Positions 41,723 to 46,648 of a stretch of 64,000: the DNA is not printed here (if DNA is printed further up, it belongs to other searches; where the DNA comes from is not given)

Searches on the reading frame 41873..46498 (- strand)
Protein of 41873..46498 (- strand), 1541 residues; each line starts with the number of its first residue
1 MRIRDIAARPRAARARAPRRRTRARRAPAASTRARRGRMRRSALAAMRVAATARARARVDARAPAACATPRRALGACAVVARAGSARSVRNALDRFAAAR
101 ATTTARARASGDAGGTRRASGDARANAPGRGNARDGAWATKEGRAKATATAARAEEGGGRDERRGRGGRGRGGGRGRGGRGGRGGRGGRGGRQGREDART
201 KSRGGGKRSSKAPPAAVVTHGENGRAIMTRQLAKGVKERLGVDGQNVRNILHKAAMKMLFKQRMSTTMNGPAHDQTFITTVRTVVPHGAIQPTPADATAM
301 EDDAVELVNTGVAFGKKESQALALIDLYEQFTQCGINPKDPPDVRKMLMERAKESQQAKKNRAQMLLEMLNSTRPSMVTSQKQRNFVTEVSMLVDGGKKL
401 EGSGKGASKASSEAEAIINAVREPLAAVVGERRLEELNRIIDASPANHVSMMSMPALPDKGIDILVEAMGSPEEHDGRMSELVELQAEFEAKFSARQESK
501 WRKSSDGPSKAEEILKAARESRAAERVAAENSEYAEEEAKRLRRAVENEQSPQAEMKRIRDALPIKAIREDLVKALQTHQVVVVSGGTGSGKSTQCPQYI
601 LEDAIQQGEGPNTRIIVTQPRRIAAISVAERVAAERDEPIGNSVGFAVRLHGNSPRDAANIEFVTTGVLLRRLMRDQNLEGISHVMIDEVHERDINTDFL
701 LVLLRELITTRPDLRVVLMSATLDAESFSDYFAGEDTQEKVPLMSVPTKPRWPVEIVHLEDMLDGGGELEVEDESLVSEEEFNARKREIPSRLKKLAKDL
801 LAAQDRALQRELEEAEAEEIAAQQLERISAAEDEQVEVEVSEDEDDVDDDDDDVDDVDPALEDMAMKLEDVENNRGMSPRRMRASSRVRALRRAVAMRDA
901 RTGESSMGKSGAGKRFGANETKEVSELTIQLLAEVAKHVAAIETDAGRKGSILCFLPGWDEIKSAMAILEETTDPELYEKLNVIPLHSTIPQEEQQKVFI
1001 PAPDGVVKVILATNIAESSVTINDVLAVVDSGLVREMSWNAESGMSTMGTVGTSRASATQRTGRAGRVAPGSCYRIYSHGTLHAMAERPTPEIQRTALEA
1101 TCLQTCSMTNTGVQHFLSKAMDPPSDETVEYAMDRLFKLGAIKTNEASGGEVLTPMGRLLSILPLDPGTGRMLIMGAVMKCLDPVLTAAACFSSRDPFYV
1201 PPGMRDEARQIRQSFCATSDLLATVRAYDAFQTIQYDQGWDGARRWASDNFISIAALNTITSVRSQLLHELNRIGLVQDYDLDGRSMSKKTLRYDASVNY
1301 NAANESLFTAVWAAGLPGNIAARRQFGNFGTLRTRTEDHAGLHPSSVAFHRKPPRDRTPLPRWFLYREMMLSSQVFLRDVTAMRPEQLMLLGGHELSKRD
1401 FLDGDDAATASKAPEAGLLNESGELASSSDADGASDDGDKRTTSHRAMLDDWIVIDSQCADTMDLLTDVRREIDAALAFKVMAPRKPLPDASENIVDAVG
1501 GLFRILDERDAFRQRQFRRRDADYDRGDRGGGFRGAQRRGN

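Call 75: search_protein_families(library=pfam, proteins=[window:41873-46498:-], max_evalue=0.00001)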
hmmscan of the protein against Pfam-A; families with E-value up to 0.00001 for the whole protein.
window:41873-46498:- (1541 aa): 5 families
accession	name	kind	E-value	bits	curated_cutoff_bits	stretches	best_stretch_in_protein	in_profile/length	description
PF00271.37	Helicase_C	-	1.5e-12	48.2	23.5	1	945-1068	11-109/110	Helicase conserved C-terminal domain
PF07717.22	OB_NTP_bind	-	1.3e-11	44.9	29.5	1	1312-1394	5-82/83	Oligonucleotide/oligosaccharide-binding (OB)-fold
PF00270.35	DEAD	-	4.5e-10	39.9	26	1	570-726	5-162/167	DEAD/DEAH box helicase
PF21010.2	HA2_C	-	2.1e-08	35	21.3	1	1166-1221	1-74/77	Helicase associated domain (HA2), ratchet-like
PF13245.12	AAA_19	-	4.3e-06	27.4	25.1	0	573-700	5-109/134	AAA domain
